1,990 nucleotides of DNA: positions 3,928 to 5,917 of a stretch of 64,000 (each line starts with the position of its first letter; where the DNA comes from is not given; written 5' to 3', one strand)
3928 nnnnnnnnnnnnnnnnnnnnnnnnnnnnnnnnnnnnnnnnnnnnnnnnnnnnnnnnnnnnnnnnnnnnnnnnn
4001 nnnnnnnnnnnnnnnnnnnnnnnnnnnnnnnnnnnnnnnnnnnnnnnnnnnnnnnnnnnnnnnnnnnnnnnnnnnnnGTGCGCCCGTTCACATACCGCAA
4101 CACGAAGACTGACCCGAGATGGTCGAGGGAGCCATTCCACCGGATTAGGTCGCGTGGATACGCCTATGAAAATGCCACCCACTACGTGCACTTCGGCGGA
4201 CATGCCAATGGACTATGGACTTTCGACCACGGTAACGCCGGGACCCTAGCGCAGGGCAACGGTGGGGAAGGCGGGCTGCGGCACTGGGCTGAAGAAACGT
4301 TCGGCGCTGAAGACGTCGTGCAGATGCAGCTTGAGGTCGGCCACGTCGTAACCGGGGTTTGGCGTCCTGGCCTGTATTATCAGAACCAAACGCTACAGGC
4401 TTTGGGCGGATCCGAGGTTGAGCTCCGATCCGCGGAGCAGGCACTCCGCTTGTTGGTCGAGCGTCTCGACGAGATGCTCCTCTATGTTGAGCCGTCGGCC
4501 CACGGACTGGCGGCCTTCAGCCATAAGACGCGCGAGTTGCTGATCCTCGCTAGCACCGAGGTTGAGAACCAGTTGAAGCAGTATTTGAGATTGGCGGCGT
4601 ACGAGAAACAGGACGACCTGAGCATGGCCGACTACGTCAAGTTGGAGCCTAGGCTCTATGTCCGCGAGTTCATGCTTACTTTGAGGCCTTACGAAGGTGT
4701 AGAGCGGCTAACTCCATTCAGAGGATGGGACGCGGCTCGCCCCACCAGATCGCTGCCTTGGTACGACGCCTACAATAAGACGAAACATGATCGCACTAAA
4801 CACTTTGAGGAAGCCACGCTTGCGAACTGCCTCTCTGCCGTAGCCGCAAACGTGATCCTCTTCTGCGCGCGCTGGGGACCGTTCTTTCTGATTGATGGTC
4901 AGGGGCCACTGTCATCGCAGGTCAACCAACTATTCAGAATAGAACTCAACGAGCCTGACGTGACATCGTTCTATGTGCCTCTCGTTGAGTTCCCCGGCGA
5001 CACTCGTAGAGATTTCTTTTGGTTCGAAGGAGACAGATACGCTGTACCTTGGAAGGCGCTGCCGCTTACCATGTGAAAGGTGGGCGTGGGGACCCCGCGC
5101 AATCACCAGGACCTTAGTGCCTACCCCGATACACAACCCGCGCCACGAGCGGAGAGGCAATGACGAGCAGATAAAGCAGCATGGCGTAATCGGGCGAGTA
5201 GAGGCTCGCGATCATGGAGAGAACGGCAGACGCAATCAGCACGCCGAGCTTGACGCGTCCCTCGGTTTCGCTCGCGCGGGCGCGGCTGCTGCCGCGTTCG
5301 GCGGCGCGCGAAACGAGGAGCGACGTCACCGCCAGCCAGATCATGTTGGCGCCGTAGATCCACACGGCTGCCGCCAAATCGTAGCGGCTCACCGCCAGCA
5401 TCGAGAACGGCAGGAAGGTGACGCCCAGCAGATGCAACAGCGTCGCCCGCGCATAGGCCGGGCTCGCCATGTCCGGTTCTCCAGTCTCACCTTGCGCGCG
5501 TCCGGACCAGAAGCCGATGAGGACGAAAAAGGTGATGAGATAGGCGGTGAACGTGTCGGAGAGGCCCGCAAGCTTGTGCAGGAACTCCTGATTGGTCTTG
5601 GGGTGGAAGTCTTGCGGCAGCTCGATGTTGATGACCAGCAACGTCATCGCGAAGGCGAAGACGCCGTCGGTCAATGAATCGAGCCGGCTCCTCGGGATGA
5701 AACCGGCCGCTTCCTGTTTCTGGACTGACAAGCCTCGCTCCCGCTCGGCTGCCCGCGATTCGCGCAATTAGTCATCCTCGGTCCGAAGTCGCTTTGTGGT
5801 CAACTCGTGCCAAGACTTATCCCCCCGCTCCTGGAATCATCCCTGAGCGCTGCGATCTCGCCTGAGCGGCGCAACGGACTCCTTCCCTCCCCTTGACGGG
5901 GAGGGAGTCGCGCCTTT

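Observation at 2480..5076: Candidate undescribed anti-phage system: TIR + AbiU2-like HEPN + second HEPN-like protein in one coupled operon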

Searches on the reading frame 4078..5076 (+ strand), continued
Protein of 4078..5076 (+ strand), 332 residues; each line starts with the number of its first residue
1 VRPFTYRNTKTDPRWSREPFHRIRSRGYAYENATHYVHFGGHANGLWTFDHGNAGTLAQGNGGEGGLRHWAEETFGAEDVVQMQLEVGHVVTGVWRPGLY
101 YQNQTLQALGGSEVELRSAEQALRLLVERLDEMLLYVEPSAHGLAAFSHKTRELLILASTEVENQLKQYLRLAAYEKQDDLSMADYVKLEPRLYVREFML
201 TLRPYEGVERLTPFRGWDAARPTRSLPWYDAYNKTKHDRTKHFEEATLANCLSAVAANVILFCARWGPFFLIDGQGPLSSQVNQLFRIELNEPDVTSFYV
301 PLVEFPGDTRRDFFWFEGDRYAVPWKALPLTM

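Call 78: search_protein_families(library=pfam, proteins=[L043:5857-6819:+], max_evalue=10)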
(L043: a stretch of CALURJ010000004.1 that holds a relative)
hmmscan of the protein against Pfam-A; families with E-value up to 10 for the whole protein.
L043:5857-6819:+ (320 aa): 2 families
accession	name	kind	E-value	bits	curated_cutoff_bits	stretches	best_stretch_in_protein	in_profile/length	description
PF21219.3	USH1C_N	-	0.063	13.7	27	1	79-134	7-58/74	Harmonin, N-terminal domain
PF14737.11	DUF4470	-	0.18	12.4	25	1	213-249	40-76/97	Domain of unknown function (DUF4470)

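Call 93: search_protein_families(library=pfam, proteins=[L078:6113-6994:+, L078:7456-8313:-, L257:4069-4542:-], max_evalue=0.001)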
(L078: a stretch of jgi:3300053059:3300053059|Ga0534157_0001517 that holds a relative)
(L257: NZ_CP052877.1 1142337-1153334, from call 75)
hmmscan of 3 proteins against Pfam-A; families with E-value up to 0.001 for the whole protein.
L078:6113-6994:+ (293 aa): 1 family
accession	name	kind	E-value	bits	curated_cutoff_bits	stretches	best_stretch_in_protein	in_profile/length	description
PF10463.15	Peptidase_U49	-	1.1e-25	90.9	23.9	1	62-241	3-188/202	Peptidase U49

L078:7456-8313:- (285 aa): 1 family
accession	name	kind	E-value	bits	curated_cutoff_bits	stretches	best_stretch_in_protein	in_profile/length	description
PF10137.14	CAP12-PCTIR_TIR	-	3.7e-24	85.5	24.7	1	105-234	2-117/119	CAP12/Pycsar effector protein, TIR domain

L257:4069-4542:- (157 aa): 1 family
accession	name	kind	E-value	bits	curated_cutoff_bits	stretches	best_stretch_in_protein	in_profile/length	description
PF18431.6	RNAse_A_bac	-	4.9e-20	72.9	27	1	40-154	1-113/113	Bacterial CdiA-CT RNAse A domain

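Call 95: fold_search(model_id=the predicted structure, library=viral)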
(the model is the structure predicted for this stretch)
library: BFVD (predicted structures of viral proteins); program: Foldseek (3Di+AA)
matches with E <= 10: 316; with E <= 0.001: 1
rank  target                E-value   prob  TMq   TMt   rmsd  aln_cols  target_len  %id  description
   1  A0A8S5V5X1            5.1e-05  1.00  0.36  0.72   3.5       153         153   22  Uncharacterized protein (Fragment) [Siphoviridae sp. ctdd214]
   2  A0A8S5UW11            1.0e-02  0.14  0.11  0.05  27.7       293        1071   12  Uncharacterized protein [Siphoviridae sp. ctgaU3]
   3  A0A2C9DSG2            1.5e-01  0.09  0.16  0.14  22.8       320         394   12  Uncharacterized protein [Western grey kangaroopox virus]
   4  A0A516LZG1            2.4e-01  0.08  0.12  0.12  17.0       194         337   15  (no name in the UniProt tables at hand)
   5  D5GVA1                4.7e-01  0.04  0.12  0.14  24.4       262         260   11  Hypothetical phage membrane protein [Campylobacter phage CP220]
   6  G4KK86                4.7e-01  0.04  0.11  0.12  19.9       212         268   12  (no name in the UniProt tables at hand)
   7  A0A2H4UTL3            5.3e-01  0.04  0.11  0.08  18.8       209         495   11  NAD(+) ADP-ribosyltransferase [Bodo saltans virus]
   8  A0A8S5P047            5.6e-01  0.10  0.14  0.24  15.2       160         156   14  Uncharacterized protein [Myoviridae sp. ctLnO19]
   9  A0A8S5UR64            6.2e-01  0.04  0.13  0.16  21.3       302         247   10  Uncharacterized protein [Podoviridae sp. ctQyH19]
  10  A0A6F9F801            7.3e-01  0.09  0.18  0.14  19.3       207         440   14  (no name in the UniProt tables at hand)
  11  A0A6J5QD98            7.3e-01  0.04  0.11  0.08  18.0       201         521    9  Uncharacterized protein [uncultured Caudovirales phage]
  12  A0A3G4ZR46            7.8e-01  0.03  0.09  0.08  27.8       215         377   10  Uncharacterized protein [Dasosvirus sp.]
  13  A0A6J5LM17            8.7e-01  0.14  0.17  0.31   7.3       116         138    9  Uncharacterized protein [uncultured Caudovirales phage]
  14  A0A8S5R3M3            8.7e-01  0.07  0.17  0.16  19.7       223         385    9  DNA pilot protein VP2 [Microviridae sp. ctbkO13]
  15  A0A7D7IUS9            9.7e-01  0.02  0.08  0.04  48.2       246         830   10  (no name in the UniProt tables at hand)
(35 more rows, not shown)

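Call 96: search_protein_representatives(alignment_id=A1)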
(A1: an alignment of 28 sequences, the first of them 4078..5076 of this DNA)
Query: 28 sequences, 330 profile positions. Proteins with E-value up to 0.001 (for the whole library): 2609; up to 1e-10: 1522; up to 1e-30: 695. The best 150 are listed.
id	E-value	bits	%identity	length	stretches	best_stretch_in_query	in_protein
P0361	1.6e-139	480.8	-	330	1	1-330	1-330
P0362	5.3e-138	475.8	-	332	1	1-330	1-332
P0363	1.2e-122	425.4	-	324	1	4-330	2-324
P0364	1.7e-119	415.0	-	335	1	1-329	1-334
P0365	3.8e-118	410.6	-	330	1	3-329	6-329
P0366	6.0e-113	393.5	-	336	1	1-327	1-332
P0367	2.2e-112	391.6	-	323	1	1-330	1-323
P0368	3.7e-111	387.6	-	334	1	1-322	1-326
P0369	1.7e-110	385.4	-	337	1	1-328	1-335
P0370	8.0e-110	383.2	-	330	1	1-330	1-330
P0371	5.0e-109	380.6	-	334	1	1-329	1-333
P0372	2.5e-106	371.7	-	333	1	1-330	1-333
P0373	3.4e-106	371.3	-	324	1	1-323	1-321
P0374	5.9e-104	363.9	-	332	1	1-329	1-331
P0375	1.2e-103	362.9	-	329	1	2-324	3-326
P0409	9.1e-68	245.0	-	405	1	27-302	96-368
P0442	6.5e-52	192.9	-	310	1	118-269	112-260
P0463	5.1e-47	176.8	-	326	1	117-266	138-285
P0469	2.0e-46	174.8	-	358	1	62-270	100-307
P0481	4.4e-45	170.4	-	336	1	122-269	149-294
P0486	9.2e-45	169.4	-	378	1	83-272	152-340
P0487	9.9e-45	169.3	-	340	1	117-268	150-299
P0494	3.1e-44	167.6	-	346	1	118-267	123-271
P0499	6.3e-44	166.6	-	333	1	108-265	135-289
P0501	6.8e-44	166.5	-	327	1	122-267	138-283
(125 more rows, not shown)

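Call 97: search_protein_families(library=pfam, proteins=[P0463, P0481, P0487, P0494, P0499, P0501, P0486, P0469, P0409, P0442], max_evalue=0.1)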
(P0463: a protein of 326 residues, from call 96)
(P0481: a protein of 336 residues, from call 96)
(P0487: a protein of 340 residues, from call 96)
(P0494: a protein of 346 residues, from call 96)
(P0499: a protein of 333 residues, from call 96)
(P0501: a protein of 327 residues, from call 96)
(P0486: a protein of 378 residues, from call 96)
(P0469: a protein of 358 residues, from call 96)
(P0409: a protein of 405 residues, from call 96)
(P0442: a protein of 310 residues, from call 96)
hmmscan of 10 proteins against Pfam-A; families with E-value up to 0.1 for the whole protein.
P0463 (326 aa): 0 families

P0481 (336 aa): 0 families

P0487 (340 aa): 0 families

P0494 (346 aa): 0 families

P0499 (333 aa): 1 family
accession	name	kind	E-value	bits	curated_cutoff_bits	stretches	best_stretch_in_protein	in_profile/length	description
PF18765.7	Polbeta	-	0.043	14.4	26.9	1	17-76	17-78/93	Polymerase beta, Nucleotidyltransferase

P0501 (327 aa): 0 families

P0486 (378 aa): 1 family
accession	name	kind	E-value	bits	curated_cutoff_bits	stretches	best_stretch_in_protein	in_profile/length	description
PF20410.3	X-Tfes_XVIPCD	-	0.02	15.9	24.9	1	107-151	5-51/101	X-Tfes, XVIPCD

P0469 (358 aa): 0 families

P0409 (405 aa): 0 families

P0442 (310 aa): 1 family
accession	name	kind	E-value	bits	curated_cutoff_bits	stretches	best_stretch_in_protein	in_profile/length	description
PF17494.7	DUF5429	-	0.04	14.4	27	1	242-266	17-41/76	Family of unknown function (DUF5429)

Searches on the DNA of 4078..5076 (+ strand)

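Call 74: search_dna_similar(query=L255:128-1126:+, collection=ecoli_genomes, mode=distant, max_rows=12)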
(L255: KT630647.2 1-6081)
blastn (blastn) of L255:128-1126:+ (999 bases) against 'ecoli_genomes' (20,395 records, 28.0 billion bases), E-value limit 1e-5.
Records with a match: 16; places in all: 16; records where one place covers at least 80% of the query: 15.
Genomes with a match: 16 of 5426; with a place that covers at least 80% of the query: 15. Places per genome that has any: lowest 1, median 1, highest 1. On chromosomes: 16 places; on plasmids: 0.
Best place of each record, by identity: 90-95% 12; 60-80% 4.
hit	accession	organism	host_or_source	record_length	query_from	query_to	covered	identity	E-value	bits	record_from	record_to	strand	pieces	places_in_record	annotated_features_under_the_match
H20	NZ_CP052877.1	Escherichia coli strain C21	chicken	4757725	1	998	100%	91.2%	0e+0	1404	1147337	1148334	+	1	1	hypothetical protein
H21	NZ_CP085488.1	Escherichia coli strain VCSW8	Top soil and leaf litter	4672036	1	998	100%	91.2%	0e+0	1404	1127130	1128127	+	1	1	hypothetical protein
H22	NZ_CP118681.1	Escherichia coli strain HZDC01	ostriches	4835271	1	998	100%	91.2%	0e+0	1404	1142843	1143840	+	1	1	hypothetical protein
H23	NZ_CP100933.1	Escherichia coli strain ET665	Hoplobatrachus rugulosus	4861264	1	998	100%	91.2%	0e+0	1404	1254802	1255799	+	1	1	hypothetical protein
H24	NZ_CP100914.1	Escherichia coli strain ET761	Hoplobatrachus rugulosus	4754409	1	998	100%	91.2%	0e+0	1404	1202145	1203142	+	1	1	hypothetical protein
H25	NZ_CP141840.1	Escherichia coli strain LA3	goose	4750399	1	998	100%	91.2%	0e+0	1404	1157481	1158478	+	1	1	hypothetical protein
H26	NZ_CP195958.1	Escherichia coli strain G3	Raw wastewater influent sample from the ...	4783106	1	998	100%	91.2%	0e+0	1404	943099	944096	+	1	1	hypothetical protein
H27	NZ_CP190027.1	Escherichia coli strain EC17CM7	chicken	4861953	1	998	100%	91.2%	0e+0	1404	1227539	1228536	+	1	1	hypothetical protein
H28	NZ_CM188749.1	Escherichia coli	chicken farms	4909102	1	998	100%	91.2%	0e+0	1404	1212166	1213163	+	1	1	hypothetical protein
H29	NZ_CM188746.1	Escherichia coli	chicken farms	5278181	1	998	100%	91.2%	0e+0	1404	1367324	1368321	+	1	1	hypothetical protein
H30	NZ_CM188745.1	Escherichia coli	chicken farms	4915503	1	998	100%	91.2%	0e+0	1404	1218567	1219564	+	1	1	hypothetical protein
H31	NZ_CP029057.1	Escherichia coli strain FORC_081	chicken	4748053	1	998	100%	91.1%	0e+0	1399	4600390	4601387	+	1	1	hypothetical protein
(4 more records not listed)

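Call 75: get_annotated_region(hit=H20, flank=5000)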
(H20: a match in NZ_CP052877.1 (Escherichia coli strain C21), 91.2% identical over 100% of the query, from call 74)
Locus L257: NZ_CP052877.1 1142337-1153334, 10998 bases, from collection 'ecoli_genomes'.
description: Escherichia coli strain C21 chromosome, complete genome
organism: Escherichia coli strain C21 (NCBI taxid 562)
replicon: chromosome; assembly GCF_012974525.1
host: chicken; source: -; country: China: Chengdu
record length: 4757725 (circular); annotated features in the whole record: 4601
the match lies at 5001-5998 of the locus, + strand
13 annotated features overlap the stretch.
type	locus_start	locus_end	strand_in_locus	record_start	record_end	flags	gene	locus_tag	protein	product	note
CDS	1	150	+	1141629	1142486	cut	-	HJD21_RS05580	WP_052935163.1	DNA adenine methylase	-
CDS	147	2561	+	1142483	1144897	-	-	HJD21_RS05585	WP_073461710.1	replication endonuclease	-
CDS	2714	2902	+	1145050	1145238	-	-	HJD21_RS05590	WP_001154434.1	hypothetical protein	-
CDS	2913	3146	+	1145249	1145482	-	-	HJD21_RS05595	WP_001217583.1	DinI-like family protein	-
CDS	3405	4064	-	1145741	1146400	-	-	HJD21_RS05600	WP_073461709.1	contact-dependent growth inhibition system immunity protein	-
CDS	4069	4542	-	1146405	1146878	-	-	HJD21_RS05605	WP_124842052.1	RNase A-like domain-containing protein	-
CDS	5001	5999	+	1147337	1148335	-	-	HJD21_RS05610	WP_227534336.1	hypothetical protein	-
CDS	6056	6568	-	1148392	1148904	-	-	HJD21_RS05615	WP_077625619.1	HNH endonuclease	-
CDS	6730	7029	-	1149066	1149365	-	-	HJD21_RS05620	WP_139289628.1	hypothetical protein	-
CDS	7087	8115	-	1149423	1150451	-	-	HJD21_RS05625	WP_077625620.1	phage portal protein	-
CDS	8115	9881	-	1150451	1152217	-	-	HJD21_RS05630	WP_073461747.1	terminase ATPase subunit family protein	-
CDS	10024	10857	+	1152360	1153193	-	-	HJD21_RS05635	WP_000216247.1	GPO family capsid scaffolding protein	-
CDS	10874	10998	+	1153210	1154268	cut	-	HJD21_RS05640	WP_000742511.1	phage major capsid protein, P2 family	-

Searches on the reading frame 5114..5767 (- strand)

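Call 93: search_protein_families(library=pfam, proteins=[window:5114-5767:-], max_evalue=0.001)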
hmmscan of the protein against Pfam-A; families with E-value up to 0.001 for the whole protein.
window:5114-5767:- (217 aa): 1 family
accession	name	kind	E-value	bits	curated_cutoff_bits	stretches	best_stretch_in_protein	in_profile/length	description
PF06736.16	TMEM175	-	1.1e-14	55.1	25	1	28-120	1-88/88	Endosomal/lysosomal potassium channel TMEM175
